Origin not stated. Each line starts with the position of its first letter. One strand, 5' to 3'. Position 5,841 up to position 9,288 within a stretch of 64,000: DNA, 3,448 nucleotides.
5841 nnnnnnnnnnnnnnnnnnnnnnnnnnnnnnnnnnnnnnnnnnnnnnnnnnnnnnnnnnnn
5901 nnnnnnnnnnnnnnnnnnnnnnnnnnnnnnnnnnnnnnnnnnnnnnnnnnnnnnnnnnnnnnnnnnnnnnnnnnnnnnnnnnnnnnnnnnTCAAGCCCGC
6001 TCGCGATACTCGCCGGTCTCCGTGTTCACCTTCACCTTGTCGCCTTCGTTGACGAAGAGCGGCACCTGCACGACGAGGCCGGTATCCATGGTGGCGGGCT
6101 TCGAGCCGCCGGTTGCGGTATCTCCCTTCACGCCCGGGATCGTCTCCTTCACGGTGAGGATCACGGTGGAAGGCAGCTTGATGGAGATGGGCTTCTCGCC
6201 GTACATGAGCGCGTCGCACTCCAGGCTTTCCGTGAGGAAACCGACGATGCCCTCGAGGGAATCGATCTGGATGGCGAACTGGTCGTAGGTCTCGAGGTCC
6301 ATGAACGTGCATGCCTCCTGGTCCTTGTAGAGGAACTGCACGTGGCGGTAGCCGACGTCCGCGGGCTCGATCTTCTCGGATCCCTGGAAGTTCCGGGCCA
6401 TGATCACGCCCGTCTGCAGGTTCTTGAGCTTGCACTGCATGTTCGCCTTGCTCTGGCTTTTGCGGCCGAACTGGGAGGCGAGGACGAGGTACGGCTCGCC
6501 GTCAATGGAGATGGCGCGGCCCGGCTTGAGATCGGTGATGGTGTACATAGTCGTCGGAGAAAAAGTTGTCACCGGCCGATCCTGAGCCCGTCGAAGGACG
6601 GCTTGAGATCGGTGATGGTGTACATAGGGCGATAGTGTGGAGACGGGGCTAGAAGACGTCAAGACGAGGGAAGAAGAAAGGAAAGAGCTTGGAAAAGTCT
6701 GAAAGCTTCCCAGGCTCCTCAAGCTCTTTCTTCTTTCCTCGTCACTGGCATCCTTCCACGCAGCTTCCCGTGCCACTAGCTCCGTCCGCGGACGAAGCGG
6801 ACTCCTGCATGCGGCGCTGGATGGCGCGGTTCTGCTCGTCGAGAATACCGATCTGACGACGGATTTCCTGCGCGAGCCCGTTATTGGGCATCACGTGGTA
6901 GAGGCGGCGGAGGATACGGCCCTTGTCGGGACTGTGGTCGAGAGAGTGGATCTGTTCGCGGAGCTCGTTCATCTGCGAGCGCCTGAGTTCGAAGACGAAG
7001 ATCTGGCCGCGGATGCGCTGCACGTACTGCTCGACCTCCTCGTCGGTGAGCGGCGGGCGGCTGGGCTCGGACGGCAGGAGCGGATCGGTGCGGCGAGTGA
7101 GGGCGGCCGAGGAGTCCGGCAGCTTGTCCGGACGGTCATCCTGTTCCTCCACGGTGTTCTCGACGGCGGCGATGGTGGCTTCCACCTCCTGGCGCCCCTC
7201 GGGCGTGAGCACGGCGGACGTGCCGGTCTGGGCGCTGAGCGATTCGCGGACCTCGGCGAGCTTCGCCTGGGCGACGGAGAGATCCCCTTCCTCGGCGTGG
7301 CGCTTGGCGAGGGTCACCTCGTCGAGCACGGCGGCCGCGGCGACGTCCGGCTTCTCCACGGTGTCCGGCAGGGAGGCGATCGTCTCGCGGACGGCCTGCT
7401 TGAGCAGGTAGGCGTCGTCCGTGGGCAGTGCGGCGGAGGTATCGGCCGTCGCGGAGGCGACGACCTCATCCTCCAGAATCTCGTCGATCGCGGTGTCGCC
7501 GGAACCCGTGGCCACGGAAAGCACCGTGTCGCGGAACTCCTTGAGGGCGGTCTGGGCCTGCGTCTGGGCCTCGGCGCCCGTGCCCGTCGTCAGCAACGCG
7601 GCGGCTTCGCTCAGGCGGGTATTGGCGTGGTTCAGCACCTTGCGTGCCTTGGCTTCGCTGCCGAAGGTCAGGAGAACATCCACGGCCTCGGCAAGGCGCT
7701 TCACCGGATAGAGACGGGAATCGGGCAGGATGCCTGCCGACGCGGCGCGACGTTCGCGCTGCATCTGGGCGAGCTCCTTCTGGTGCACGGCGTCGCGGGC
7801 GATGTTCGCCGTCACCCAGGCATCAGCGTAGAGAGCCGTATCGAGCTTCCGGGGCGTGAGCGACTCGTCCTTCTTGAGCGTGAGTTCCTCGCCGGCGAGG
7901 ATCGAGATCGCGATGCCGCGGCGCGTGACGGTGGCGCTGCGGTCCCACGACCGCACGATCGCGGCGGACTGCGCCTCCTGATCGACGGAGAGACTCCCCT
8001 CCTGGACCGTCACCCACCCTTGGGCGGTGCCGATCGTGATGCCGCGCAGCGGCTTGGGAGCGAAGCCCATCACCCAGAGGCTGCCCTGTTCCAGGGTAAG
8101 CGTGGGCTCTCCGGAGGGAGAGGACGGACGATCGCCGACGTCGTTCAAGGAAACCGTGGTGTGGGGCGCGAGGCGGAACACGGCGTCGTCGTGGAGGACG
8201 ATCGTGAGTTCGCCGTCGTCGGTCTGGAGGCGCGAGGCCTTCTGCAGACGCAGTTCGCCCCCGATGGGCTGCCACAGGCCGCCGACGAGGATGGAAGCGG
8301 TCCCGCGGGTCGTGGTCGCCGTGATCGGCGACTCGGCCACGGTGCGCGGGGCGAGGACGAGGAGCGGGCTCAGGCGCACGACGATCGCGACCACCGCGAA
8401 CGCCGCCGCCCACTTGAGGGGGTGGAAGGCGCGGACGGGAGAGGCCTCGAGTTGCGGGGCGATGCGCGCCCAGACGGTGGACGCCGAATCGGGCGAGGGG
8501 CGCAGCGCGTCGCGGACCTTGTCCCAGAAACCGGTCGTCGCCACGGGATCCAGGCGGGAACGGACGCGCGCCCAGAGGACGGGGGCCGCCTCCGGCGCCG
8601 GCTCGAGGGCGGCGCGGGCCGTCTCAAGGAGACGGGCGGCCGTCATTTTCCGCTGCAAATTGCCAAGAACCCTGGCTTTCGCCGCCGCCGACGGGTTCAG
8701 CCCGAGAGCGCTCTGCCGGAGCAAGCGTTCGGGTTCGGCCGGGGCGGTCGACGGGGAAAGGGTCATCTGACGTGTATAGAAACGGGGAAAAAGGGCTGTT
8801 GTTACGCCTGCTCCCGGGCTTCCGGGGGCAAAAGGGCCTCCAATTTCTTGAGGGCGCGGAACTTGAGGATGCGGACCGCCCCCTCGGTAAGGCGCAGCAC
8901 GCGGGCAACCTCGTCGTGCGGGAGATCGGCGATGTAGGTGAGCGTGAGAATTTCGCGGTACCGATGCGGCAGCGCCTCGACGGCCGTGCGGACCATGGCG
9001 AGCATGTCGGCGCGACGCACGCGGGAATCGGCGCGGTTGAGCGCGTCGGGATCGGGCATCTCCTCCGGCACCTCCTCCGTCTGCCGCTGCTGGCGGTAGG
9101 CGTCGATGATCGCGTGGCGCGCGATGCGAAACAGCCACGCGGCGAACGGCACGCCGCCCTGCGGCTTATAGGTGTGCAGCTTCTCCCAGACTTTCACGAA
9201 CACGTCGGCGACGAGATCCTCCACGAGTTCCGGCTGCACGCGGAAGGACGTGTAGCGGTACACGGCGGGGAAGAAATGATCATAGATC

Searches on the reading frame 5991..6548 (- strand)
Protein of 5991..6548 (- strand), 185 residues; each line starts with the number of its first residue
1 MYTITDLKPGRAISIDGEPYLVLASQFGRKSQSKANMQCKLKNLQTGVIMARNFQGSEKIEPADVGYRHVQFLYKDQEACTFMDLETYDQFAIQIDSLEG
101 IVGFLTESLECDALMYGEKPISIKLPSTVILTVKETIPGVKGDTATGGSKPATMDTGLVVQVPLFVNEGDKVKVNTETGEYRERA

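Call 38: find_encoding_contigs(protein=window:5991-6548:-, flank=3000, max_places=10)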
Protein window:5991-6548:- (185 aa): no gene with exactly this product is on record in the collection.

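Call 71: find_homologous_proteins(query=window:5991-6548:-, max_evalue=1e-40)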
Query window:5991-6548:- (185 aa): 1461 proteins with E <= 1e-40 among 8000 candidates; the best 120 are listed.
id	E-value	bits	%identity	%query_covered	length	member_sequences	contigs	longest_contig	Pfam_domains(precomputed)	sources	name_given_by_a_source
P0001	6.8e-117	406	100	100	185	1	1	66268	PF09285.18,PF01132.28,PF08207.19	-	-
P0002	1.1e-113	395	97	100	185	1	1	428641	PF09285.18,PF01132.28,PF08207.19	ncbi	-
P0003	2.0e-110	385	94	100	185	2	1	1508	PF09285.18,PF01132.28,PF08207.19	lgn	-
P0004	1.2e-104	366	89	100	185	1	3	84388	PF09285.18,PF01132.28,PF08207.19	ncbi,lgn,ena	-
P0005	1.7e-104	365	89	100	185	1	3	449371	PF09285.18,PF01132.28,PF08207.19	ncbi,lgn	-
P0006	3.1e-104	364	89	100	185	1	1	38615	PF09285.18,PF01132.28,PF08207.19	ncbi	-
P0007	1.0e-102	360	86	100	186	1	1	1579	PF09285.18,PF01132.28,PF08207.19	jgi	jgi:elongation factor P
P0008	2.7e-102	358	88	100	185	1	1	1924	PF09285.18,PF01132.28,PF08207.19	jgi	jgi:elongation factor P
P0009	9.2e-102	356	86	100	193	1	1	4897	PF09285.18,PF01132.28,PF08207.19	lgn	-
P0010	3.8e-101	354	86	100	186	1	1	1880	PF09285.18,PF01132.28,PF08207.19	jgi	jgi:elongation factor P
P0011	3.3e-100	351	85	100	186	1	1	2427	PF09285.18,PF01132.28,PF08207.19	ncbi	-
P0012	2.2e-99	349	85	100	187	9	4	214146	PF09285.18,PF01132.28,PF08207.19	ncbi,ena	-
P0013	5.3e-99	347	84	100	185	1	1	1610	PF09285.18,PF01132.28,PF08207.19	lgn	-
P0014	5.5e-99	347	83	100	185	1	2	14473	PF09285.18,PF01132.28,PF08207.19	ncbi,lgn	-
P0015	8.8e-99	347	84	100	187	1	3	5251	PF09285.18,PF01132.28,PF08207.19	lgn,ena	-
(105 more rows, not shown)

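Call 72: find_encoding_contigs(protein=P0002, flank=10000, max_places=2)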
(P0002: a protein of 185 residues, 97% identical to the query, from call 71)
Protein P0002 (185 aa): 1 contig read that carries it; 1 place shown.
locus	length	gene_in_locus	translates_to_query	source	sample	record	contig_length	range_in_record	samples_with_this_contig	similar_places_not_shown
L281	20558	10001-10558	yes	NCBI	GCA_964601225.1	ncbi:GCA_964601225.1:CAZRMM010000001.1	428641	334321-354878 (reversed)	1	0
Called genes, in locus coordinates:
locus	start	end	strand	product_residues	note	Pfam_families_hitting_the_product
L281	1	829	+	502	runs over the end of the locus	PF01676:Metalloenzyme, PF06415:iPGM_N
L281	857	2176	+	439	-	PF02350:Epimerase_2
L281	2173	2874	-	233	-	PF25900:PAPPA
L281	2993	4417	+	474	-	PF04932:Wzy_C (weak)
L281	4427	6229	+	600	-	PF00117:GATase, PF07722:Peptidase_C26 (weak), PF02540:NAD_synthase (weak), PF00958:GMP_synt_C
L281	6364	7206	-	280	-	-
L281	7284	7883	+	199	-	PF04542:Sigma70_r2, PF08281:Sigma70_r4_2, PF04545:Sigma70_r4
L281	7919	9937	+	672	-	PF18915:DUF5667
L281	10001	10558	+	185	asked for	PF08207:EFP_N, PF01132:EFP, PF09285:Elong-fact-P_C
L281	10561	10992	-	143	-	-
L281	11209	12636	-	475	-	PF02934:GatB_N, PF02637:GatB_Yqey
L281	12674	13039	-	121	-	PF05635:23S_rRNA_IVP, PF22296:bAvd (weak)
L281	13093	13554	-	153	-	PF01327:Pep_deformylase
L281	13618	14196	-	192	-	PF16473:Rv2179c-like, PF00929:RNase_T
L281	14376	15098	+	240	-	PF00730:HhH-GPD, PF00633:HHH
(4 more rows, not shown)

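Call 73: find_encoding_contigs(protein=P0005, flank=3000, max_places=2)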
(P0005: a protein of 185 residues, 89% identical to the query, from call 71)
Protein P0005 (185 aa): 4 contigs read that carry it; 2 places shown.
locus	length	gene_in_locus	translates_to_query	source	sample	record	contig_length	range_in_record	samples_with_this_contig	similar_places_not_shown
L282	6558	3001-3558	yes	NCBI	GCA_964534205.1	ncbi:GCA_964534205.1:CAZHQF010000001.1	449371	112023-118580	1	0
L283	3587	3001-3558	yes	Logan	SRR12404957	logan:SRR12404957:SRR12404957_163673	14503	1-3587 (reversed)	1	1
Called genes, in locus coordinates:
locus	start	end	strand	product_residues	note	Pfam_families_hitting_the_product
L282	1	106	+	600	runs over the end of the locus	PF00117:GATase, PF07722:Peptidase_C26, PF02540:NAD_synthase (weak), PF00958:GMP_synt_C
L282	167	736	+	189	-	PF04542:Sigma70_r2, PF08281:Sigma70_r4_2, PF04545:Sigma70_r4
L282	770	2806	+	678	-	PF04773:FecR (faint), PF18915:DUF5667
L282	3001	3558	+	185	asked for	PF08207:EFP_N, PF01132:EFP, PF09285:Elong-fact-P_C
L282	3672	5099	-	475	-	PF02934:GatB_N, PF02637:GatB_Yqey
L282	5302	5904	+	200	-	PF04542:Sigma70_r2 (weak), PF00196:GerE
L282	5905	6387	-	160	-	PF01327:Pep_deformylase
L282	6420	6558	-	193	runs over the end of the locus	PF00929:RNase_T, PF16473:Rv2179c-like (weak)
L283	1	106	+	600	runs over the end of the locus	PF00117:GATase, PF07722:Peptidase_C26, PF02540:NAD_synthase (weak), PF00958:GMP_synt_C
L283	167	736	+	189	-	PF04542:Sigma70_r2, PF08281:Sigma70_r4_2, PF04545:Sigma70_r4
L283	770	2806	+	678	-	PF04773:FecR (faint), PF18915:DUF5667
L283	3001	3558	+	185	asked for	PF08207:EFP_N, PF01132:EFP, PF09285:Elong-fact-P_C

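Call 74: find_encoding_contigs(protein=P0003, flank=3000, max_places=2)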
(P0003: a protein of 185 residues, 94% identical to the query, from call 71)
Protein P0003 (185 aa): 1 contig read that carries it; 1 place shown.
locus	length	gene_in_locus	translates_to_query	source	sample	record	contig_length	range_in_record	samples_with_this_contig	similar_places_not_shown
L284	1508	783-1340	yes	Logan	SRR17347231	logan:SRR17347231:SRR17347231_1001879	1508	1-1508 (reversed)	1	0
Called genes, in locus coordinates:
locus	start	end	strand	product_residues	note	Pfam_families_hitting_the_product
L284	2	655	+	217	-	?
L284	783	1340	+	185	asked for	PF08207:EFP_N, PF01132:EFP, PF09285:Elong-fact-P_C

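Call 76: find_encoding_contigs(protein=P0004, flank=1500, max_places=3)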
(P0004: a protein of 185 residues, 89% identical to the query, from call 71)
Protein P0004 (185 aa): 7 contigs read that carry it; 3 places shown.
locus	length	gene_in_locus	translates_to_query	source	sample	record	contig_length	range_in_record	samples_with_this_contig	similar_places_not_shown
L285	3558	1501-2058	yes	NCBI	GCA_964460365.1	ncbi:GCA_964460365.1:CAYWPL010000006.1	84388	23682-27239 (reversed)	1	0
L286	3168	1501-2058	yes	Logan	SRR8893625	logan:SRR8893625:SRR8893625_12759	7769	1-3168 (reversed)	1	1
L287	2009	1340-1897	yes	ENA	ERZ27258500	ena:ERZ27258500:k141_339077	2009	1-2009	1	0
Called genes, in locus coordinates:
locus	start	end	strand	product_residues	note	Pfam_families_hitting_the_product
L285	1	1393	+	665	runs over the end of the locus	PF18915:DUF5667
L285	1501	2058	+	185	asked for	PF08207:EFP_N, PF01132:EFP, PF09285:Elong-fact-P_C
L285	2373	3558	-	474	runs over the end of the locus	PF02934:GatB_N, PF02637:GatB_Yqey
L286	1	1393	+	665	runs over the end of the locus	PF18915:DUF5667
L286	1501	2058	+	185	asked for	PF08207:EFP_N, PF01132:EFP, PF09285:Elong-fact-P_C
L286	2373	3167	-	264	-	?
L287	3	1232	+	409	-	?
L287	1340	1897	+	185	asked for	PF08207:EFP_N, PF01132:EFP, PF09285:Elong-fact-P_C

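Call 77: find_encoding_contigs(protein=P0006, flank=1500, max_places=2)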
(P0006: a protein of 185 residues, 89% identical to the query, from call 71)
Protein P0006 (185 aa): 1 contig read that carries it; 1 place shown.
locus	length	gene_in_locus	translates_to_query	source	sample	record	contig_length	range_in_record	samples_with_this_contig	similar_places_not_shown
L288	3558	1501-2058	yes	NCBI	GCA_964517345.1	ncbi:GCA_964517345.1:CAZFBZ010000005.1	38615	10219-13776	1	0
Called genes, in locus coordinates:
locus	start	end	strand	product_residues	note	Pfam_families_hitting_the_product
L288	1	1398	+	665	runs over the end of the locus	PF18915:DUF5667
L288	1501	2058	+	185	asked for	PF08207:EFP_N, PF01132:EFP, PF09285:Elong-fact-P_C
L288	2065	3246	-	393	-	-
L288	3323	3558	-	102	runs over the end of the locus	-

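Call 78: find_encoding_contigs(protein=P0012, flank=1500, max_places=3)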
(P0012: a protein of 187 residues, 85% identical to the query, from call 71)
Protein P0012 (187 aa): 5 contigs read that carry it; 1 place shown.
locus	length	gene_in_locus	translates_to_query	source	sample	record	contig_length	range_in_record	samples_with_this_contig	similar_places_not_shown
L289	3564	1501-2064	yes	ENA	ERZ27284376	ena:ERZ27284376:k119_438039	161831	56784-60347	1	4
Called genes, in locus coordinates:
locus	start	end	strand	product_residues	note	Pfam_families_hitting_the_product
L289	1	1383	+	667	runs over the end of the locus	PF18915:DUF5667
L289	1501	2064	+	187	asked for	PF08207:EFP_N, PF01132:EFP, PF09285:Elong-fact-P_C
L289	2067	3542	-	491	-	PF02934:GatB_N, PF02637:GatB_Yqey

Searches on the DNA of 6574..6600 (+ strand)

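Call 56: build_rna_model(alignment_id=A1, structure=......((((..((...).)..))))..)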
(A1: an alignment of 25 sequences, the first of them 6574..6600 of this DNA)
Model R1 built from alignment A1 (25 sequences, 28 columns); structure: as given.
model positions 27; base pairs 6; branch points 0; effective number of sequences 25; information 1.136 bits per position. Calibrated on 0.2 Mb of random sequence (short: E-values are rough).
structure used (alignment columns):
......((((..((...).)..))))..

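Call 57: search_with_rna_model(model_id=R1, source=window, filters=off, max_evalue=10, show_alignments=0)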
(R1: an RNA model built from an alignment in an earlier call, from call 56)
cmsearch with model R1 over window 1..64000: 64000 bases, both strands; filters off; matches with E-value up to 10: 45.
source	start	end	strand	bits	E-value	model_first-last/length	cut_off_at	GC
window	6574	6600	+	31.8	1.2e-06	1-27/27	no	0.7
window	35967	35994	-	20.5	0.002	1-27/27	no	0.61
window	19807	19832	-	16.1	0.037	1-27/27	no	0.81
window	27545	27557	-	13.5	0.2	10-22/27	no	0.46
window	19761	19788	+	13.3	0.24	1-27/27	no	0.71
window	40076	40100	+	13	0.29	1-27/27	no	0.4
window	35925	35951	-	12.3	0.46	1-27/27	no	0.56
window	1109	1135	-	11.8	0.61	1-27/27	no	0.7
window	22512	22531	-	11.4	0.79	1-27/27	no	0.6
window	13326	13353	+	11.3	0.89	1-27/27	no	0.64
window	62750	62788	-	11.3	0.89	1-27/27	no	0.69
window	8313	8344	+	10.6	1.4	1-27/27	no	0.72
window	41235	41274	+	10.5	1.5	7-26/27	no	0.68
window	37128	37154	+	10.4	1.6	1-27/27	no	0.67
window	29656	29679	-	10.4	1.6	1-27/27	no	0.67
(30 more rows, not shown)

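Call 65: search_with_rna_model(model_id=R1, sources=[L001, L002, L003, L004, L005, L006, L009, L010, L012, L014, L015, L016, L017, L018, L020, L022, L023, L024, L025, L027, L029, L030, L031, L032, L033, L034, L035, L036, L037, L038, L039, L040, L041, L042, L043, L044, L045, L046, L047, L048, L049, L050, L051, L052, L053, L054, L055, L056, L057, L058, L059, L060, L201, L202, L204, L205, L207, L209, L210, L212, L213, L216, L217, L218, L220, L221, L223, L225, L227, L228, L267], max_evalue=0.05, make_alignment=true)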
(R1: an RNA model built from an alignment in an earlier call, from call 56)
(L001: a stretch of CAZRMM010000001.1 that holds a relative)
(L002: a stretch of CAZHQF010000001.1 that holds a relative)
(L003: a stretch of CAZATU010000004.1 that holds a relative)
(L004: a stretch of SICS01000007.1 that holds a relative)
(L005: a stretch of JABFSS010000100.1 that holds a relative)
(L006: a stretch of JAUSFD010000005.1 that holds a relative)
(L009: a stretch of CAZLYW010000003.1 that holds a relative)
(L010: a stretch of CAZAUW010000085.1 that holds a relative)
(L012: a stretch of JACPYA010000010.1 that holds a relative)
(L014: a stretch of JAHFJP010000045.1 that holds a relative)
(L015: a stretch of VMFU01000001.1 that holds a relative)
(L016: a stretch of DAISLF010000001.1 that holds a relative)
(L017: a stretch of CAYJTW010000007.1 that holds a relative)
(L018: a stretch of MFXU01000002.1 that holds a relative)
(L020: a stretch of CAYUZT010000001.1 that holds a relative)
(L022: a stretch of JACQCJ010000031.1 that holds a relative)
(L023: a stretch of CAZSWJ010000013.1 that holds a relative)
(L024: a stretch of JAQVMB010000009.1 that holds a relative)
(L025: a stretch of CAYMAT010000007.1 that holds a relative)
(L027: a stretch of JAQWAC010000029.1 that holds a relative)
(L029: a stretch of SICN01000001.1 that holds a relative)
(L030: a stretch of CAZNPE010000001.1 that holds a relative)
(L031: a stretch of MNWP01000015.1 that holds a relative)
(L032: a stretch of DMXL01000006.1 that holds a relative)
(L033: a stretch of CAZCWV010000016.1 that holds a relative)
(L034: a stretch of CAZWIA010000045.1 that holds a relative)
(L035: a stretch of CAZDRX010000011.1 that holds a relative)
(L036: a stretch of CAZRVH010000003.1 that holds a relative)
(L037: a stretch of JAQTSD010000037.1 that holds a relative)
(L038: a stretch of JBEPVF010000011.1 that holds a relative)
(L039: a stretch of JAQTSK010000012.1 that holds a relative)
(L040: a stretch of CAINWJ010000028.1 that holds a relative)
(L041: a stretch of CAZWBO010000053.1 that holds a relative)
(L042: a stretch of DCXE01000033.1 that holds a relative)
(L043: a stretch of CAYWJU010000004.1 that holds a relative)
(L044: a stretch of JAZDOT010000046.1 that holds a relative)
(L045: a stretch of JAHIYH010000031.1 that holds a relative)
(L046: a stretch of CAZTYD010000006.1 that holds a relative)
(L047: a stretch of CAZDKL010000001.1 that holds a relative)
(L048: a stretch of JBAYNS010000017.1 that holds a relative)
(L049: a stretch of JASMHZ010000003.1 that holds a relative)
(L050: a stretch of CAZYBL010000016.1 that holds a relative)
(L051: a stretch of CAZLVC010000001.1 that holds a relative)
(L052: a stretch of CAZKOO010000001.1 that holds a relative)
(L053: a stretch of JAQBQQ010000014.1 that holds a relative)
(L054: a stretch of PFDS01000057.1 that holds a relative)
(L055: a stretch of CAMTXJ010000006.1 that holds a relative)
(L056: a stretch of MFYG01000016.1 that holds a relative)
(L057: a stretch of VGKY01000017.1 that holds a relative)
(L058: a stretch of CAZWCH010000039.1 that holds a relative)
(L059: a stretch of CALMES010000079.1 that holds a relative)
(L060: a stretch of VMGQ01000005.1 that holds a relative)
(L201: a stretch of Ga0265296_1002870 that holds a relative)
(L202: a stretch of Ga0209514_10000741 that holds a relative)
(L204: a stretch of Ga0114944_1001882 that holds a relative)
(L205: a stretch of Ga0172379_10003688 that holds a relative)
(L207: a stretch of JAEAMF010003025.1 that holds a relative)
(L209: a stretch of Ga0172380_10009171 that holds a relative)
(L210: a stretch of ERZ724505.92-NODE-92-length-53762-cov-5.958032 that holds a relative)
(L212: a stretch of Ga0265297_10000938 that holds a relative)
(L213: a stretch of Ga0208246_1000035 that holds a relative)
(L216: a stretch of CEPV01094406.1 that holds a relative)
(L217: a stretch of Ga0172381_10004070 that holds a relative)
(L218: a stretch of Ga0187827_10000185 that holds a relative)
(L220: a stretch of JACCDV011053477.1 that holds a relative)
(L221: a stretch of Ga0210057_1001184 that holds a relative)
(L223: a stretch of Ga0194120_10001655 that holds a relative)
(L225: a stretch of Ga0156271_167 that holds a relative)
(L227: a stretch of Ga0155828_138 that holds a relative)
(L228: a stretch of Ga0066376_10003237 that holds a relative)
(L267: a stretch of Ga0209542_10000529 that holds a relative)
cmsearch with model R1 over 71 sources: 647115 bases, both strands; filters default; matches with E-value up to 0.05: 38.
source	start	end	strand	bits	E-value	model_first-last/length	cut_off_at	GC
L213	4546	4572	+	37.6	2.7e-07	1-27/27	no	0.63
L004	5558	5584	+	36.7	4.8e-07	1-27/27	no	0.59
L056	3251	3277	+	36.7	4.8e-07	1-27/27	no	0.59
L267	10251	10277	+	36.7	4.8e-07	1-27/27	no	0.59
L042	1066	1093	-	36.6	5e-07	1-27/27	no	0.57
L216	1090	1117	-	36.6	5e-07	1-27/27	no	0.57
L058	2227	2253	+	36.3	6.1e-07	1-27/27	no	0.56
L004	5600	5626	-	36.2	6.4e-07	1-27/27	no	0.67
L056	3290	3316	-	36.2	6.4e-07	1-27/27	no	0.67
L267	10290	10316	-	36.2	6.4e-07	1-27/27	no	0.67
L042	1027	1054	+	36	7.7e-07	1-27/27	no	0.57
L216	1051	1078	+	36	7.7e-07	1-27/27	no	0.57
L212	948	975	-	34.9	1.5e-06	1-27/27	no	0.54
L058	2275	2301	-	34.4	2.1e-06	1-27/27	no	0.56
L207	1869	1895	+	34.2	2.5e-06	1-27/27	no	0.7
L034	1006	1032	+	34.1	2.6e-06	1-27/27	no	0.67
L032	3988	4014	-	34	2.7e-06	1-27/27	no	0.67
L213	10988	11014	-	34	2.7e-06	1-27/27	no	0.67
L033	1737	1763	-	33.6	3.7e-06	1-27/27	no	0.7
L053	522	548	-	33.5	3.8e-06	1-27/27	no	0.44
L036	730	756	-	33.3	4.3e-06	1-27/27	no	0.56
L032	2935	2961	-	32.3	8.4e-06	1-27/27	no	0.63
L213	9935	9961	-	32.3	8.4e-06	1-27/27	no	0.63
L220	3500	3527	+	32.1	9.7e-06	1-27/27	no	0.61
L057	777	804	+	32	1e-05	1-27/27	no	0.57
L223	5566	5593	+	32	1e-05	1-27/27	no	0.57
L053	438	464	+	31.7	1.3e-05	1-27/27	no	0.52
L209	3422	3449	+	30.7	2.4e-05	1-27/27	no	0.54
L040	1195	1222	-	30.2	3.5e-05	1-27/27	no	0.43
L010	1937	1964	-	29.9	4.2e-05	1-27/27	no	0.61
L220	3113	3140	-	28.9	8.1e-05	1-27/27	no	0.61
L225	1453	1480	+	28.6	9.8e-05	1-27/27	no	0.5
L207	6614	6641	+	27.6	0.00019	1-27/27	no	0.71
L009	4409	4435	+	23.3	0.0033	1-27/27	no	0.59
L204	5411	5437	+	23.3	0.0033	1-27/27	no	0.59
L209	3372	3399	-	21.2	0.013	1-27/27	no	0.64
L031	6261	6288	-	20.5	0.021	1-27/27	no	0.5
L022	3949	3992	+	19.6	0.037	1-27/27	no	0.68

Alignment A2: 38 matches aligned to the model, 48 columns, each read 5' to 3' on its own strand. Consensus structure (alignment columns), stored with it:
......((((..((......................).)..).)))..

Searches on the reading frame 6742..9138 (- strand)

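Call 67: search_protein_families(library=pfam, max_evalue=0.00001, proteins=[window:6742-9138:-])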
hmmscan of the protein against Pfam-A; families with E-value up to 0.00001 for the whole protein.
window:6742-9138:- (798 aa): 1 family
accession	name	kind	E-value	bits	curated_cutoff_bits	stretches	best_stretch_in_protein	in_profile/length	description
PF18915.5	DUF5667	-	1.6e-14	54.5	27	1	469-536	1-68/99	Domain of unknown function (DUF5667)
